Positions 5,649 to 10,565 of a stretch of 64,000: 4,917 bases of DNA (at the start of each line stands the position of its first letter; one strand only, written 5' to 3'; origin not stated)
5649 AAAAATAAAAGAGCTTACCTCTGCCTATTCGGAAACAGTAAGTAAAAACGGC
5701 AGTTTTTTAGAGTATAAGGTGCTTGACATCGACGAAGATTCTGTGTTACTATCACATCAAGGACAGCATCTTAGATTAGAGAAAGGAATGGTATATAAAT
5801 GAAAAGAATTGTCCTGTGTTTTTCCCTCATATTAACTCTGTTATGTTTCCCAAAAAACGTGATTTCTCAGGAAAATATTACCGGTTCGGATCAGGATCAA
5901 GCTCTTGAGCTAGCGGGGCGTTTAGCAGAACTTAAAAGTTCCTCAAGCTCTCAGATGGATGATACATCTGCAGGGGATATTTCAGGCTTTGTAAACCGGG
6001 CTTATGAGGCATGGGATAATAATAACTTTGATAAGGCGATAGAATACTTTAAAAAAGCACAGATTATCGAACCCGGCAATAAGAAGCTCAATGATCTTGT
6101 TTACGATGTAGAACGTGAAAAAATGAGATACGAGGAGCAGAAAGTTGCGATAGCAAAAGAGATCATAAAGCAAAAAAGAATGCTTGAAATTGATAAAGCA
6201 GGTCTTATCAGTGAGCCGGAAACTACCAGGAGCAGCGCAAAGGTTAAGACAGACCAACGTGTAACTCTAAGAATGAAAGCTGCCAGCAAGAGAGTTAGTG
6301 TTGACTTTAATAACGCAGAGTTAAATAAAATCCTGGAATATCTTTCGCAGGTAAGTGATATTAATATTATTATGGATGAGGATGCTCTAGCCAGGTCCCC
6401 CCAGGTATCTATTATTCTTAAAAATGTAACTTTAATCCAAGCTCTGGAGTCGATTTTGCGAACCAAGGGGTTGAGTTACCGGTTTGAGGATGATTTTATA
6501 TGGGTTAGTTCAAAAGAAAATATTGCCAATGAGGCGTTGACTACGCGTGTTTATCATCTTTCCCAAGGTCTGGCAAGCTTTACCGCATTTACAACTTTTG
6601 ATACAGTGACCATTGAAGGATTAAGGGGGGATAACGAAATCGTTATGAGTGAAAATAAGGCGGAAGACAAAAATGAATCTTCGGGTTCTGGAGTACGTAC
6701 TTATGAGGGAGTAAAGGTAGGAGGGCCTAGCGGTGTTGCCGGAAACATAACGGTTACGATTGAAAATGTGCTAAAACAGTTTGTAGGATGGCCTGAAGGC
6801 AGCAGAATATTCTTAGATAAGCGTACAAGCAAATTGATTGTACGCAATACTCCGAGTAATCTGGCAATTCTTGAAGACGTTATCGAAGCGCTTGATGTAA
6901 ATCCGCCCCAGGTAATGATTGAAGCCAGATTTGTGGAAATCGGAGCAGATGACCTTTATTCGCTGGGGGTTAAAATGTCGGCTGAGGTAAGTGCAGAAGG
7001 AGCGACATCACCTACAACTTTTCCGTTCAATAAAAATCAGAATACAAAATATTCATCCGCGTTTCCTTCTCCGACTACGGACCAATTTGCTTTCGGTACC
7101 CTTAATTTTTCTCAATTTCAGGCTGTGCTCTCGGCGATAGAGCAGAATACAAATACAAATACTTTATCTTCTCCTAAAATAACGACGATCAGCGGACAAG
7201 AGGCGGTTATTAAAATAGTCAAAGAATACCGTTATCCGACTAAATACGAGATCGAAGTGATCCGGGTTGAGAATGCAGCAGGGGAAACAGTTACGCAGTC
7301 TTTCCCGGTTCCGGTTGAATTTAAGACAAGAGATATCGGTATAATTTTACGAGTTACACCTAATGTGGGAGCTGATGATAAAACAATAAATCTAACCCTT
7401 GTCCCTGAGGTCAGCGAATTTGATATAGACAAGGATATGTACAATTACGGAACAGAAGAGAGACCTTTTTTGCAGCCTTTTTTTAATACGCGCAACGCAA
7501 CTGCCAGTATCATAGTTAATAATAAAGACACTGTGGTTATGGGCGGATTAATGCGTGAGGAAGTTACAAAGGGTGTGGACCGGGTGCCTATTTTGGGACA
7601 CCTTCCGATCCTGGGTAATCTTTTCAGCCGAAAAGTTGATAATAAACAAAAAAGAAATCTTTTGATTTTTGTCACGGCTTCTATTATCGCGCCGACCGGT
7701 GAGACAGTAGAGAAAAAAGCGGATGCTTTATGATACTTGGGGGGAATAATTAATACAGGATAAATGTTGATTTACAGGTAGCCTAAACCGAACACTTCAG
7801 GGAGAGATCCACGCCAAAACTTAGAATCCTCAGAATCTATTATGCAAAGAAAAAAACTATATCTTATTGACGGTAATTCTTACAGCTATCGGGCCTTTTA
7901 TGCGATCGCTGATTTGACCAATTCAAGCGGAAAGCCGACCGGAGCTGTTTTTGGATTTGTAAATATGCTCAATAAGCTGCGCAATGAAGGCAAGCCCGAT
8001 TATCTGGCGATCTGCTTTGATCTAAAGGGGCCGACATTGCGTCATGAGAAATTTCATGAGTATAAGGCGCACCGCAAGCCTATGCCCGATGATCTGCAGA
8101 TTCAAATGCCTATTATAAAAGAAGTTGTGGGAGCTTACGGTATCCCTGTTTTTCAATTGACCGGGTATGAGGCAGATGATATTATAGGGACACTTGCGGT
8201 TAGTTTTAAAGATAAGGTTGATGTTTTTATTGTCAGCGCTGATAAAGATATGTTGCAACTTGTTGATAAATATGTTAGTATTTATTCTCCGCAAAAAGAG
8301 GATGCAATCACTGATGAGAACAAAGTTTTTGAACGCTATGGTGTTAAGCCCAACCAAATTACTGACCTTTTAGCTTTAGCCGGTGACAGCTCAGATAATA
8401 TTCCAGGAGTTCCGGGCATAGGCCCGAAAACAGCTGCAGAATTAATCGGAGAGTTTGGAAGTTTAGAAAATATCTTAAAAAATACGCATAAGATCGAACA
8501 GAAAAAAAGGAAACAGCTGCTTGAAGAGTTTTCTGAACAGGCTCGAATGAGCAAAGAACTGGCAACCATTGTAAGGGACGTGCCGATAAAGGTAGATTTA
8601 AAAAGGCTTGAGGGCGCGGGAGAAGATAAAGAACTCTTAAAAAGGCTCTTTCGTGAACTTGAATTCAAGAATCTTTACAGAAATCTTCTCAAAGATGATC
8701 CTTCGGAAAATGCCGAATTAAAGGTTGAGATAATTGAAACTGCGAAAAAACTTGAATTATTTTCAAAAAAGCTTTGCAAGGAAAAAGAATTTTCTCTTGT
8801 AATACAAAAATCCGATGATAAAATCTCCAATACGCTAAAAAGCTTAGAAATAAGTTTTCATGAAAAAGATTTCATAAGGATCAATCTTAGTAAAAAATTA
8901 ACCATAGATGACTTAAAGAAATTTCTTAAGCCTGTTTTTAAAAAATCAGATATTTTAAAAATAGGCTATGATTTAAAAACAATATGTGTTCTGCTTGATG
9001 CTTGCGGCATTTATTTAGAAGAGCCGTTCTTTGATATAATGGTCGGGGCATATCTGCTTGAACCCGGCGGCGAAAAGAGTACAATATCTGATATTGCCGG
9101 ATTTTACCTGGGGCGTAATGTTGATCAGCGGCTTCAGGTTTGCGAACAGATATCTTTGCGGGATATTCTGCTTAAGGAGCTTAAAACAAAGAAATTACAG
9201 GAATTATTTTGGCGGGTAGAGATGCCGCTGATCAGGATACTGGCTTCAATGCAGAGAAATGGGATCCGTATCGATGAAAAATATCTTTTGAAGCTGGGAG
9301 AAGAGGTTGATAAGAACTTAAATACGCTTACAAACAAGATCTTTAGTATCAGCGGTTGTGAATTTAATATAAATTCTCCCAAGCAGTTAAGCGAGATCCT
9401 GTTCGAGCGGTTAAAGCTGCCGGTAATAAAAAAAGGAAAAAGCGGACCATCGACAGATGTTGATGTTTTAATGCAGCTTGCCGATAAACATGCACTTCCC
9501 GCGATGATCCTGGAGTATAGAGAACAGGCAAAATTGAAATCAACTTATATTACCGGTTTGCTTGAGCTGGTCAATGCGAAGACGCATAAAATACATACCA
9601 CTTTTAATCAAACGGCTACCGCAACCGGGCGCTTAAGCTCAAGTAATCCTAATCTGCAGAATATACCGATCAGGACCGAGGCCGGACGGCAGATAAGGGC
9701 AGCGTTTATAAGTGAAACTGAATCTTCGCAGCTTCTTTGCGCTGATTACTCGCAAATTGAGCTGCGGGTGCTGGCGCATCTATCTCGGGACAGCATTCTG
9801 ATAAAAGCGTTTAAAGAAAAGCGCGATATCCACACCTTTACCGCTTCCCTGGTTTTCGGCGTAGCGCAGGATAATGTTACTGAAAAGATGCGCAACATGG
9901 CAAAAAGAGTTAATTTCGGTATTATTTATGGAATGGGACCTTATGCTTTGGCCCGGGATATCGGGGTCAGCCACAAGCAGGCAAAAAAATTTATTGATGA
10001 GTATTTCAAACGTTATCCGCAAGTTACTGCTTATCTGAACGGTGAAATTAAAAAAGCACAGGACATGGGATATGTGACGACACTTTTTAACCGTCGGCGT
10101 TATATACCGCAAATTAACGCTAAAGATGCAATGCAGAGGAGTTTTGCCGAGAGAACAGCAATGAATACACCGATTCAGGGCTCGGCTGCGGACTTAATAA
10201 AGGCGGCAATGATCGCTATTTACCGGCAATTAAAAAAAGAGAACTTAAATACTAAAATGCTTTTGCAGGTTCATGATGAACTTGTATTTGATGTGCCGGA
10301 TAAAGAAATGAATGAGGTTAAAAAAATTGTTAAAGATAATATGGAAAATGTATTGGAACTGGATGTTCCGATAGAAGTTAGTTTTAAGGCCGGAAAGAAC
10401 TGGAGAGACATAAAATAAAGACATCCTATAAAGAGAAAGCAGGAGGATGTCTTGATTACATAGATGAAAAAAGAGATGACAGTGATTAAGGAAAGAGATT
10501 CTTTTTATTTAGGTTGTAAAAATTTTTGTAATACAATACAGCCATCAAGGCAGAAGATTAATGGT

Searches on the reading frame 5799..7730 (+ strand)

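Call 30: search_protein_families(library=pfam, proteins=[window:5799-7730:+], max_evalue=0.00001)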
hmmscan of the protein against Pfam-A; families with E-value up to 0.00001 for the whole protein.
window:5799-7730:+ (644 aa): 3 families
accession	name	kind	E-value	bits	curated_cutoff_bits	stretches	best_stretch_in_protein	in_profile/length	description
PF00263.26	Secretin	-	2e-39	135.4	27.5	1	446-630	1-168/169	Bacterial type II and III secretion system protein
PF07660.19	STN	-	2.4e-11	43.7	28.4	1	188-239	1-52/52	Secretin and TonB N terminus short domain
PF03958.22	Secretin_N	-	1.3e-07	32.1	28.2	1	321-371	14-69/69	Bacterial type II/III secretion system short domain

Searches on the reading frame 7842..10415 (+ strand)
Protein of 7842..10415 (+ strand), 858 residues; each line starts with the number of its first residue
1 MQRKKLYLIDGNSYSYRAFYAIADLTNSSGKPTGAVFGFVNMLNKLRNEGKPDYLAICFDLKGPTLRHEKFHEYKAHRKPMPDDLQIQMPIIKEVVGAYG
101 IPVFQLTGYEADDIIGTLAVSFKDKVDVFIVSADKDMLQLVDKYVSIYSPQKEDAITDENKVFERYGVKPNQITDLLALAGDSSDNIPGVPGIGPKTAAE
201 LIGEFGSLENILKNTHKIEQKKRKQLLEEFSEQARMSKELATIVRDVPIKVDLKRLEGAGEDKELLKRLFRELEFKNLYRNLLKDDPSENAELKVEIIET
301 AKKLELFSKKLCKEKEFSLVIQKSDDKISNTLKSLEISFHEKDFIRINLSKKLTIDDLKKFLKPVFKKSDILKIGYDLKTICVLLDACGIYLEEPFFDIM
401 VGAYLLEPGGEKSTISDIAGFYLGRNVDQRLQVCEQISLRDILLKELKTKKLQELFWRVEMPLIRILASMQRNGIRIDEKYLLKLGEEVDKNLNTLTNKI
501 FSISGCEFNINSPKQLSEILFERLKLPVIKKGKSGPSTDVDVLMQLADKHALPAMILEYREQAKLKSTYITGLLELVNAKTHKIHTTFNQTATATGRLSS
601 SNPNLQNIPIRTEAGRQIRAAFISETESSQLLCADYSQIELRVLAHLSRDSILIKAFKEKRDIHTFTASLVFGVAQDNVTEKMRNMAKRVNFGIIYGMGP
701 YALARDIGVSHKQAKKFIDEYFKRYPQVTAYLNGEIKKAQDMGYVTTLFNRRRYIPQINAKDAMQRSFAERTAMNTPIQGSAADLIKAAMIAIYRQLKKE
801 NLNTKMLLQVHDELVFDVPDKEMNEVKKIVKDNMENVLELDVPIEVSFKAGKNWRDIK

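Call 30: search_protein_families(library=pfam, proteins=[window:7842-10415:+], max_evalue=0.00001)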
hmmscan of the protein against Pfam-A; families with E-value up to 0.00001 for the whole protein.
window:7842-10415:+ (858 aa): 4 families
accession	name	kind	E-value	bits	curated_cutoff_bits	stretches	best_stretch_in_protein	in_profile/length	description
PF00476.26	DNA_pol_A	-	6.4e-164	545.8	34.3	1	480-855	2-380/381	DNA polymerase family A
PF02739.22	5_3_exonuc_N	-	2e-59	200.4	34.3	1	5-167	1-164/164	5'-3' exonuclease, N-terminal resolvase-like domain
PF01367.25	5_3_exonuc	-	7e-36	123.1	40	1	168-262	1-95/97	5'-3' exonuclease, C-terminal SAM fold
PF22619.2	DNA_polI_exo1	-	5.4e-06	26.7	27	0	359-427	37-105/140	DNA polymerase I, ribonuclease H-like domain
